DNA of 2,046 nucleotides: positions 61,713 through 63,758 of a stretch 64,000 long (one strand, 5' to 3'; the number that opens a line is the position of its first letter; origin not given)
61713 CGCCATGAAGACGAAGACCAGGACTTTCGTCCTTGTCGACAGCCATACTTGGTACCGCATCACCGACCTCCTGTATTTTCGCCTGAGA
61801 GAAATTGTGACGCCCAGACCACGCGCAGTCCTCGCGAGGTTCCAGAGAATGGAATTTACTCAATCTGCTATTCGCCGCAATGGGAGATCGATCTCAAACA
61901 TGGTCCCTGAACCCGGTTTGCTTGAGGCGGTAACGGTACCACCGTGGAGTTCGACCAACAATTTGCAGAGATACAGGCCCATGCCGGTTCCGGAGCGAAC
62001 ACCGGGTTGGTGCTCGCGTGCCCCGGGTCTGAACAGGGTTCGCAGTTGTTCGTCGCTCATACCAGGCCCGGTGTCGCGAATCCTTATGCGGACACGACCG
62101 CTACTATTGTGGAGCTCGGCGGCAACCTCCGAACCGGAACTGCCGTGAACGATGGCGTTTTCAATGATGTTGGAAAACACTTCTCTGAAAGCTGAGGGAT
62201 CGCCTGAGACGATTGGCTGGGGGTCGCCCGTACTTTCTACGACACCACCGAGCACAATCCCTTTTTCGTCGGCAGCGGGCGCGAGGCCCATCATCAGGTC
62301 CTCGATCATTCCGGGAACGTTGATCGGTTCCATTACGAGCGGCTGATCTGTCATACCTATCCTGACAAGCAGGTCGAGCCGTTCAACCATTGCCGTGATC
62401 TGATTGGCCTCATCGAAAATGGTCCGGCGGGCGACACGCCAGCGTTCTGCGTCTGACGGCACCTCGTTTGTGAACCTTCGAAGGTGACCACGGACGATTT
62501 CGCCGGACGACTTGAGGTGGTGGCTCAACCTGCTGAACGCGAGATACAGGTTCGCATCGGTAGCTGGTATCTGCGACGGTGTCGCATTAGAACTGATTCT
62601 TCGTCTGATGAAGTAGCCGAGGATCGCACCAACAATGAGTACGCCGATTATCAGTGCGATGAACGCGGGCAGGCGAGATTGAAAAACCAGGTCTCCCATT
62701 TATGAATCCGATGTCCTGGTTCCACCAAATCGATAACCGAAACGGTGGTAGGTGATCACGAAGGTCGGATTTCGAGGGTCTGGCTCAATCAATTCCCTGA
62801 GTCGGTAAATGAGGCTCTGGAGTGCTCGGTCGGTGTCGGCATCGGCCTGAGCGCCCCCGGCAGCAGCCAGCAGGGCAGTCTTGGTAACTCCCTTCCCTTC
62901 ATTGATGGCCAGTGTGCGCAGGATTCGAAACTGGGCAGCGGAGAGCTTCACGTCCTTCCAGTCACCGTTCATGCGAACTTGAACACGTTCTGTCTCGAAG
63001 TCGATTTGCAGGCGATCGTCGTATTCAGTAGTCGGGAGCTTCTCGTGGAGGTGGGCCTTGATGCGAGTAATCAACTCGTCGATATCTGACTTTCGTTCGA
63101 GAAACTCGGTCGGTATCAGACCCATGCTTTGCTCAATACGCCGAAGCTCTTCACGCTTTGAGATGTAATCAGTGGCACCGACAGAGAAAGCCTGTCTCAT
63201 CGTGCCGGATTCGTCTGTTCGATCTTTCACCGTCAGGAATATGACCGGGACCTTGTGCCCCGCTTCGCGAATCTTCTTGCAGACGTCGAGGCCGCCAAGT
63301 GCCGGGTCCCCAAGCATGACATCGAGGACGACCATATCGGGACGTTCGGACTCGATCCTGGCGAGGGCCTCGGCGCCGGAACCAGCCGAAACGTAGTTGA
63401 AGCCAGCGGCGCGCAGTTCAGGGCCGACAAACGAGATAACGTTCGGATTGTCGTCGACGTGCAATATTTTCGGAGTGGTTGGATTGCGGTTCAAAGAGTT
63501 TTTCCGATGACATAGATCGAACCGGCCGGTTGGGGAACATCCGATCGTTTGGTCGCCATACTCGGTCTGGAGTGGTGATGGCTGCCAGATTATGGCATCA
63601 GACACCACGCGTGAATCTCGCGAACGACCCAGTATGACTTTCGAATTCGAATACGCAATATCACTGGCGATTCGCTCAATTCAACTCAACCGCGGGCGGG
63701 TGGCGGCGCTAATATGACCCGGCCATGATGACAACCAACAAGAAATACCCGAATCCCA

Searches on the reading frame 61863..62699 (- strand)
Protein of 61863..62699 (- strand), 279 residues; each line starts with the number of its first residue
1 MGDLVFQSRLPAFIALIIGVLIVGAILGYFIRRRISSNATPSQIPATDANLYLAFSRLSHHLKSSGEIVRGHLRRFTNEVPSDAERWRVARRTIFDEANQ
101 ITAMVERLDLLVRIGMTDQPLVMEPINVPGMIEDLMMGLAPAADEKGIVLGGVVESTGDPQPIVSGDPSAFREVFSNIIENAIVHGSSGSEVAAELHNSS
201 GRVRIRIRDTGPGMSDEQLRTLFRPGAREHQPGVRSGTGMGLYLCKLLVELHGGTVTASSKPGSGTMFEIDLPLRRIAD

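Call 60: search_protein_families(library=pfam, proteins=[window:61863-62699:-], max_evalue=0.000001)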
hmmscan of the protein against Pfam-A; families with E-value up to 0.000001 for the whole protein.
window:61863-62699:- (279 aa): 1 family
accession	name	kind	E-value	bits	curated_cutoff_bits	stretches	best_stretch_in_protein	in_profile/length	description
PF02518.31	HATPase_c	-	2.2e-26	92.9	26.4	1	166-275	1-110/111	Histidine kinase-, DNA gyrase B-, and HSP90-like ATPase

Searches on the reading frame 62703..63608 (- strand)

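Call 60: search_protein_families(library=pfam, proteins=[window:62703-63608:-], max_evalue=0.000001)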
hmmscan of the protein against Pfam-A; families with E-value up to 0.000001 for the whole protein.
window:62703-63608:- (302 aa): 2 families
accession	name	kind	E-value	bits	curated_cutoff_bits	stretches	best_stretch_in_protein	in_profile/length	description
PF00072.30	Response_reg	-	7.1e-21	74.9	30.2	1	48-160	1-108/111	Response regulator receiver domain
PF00486.34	Trans_reg_C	-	3.2e-14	53.2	26.2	1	219-294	3-77/77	Transcriptional regulatory protein, C terminal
